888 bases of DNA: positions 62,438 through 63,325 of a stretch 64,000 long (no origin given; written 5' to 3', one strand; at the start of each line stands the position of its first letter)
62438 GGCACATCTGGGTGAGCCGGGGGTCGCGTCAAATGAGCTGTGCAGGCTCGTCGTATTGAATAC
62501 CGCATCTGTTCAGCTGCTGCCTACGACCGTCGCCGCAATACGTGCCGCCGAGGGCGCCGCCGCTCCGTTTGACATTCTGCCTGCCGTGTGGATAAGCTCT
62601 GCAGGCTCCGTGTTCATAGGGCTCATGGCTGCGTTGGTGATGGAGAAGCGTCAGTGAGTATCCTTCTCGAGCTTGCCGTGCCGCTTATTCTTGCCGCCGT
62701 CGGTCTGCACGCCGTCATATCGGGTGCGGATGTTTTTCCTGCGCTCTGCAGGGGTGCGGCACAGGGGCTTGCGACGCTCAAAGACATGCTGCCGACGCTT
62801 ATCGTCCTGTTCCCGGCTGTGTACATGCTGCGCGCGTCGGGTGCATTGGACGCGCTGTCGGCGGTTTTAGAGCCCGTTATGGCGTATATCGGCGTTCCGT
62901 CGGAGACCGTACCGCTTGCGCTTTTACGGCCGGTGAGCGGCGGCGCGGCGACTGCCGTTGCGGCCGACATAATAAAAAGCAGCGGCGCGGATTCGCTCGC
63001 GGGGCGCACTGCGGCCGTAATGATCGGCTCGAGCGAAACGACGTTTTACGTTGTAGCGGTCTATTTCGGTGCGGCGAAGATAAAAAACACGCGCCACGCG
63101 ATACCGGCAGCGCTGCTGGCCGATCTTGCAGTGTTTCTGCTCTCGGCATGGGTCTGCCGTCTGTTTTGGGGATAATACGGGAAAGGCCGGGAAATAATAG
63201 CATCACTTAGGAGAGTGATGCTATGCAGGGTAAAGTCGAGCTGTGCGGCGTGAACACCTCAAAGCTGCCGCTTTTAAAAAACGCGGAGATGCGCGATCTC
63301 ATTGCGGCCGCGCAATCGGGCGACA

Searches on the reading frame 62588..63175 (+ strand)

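Call 62: search_protein_families(library=pfam, proteins=[window:62588-63175:+], max_evalue=0.00001)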
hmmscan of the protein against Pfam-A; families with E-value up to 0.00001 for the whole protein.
window:62588-63175:+ (195 aa): 1 family
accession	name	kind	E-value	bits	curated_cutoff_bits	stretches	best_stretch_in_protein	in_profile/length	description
PF07670.19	Gate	-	3.9e-12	47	29.6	1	65-165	2-103/104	Nucleoside recognition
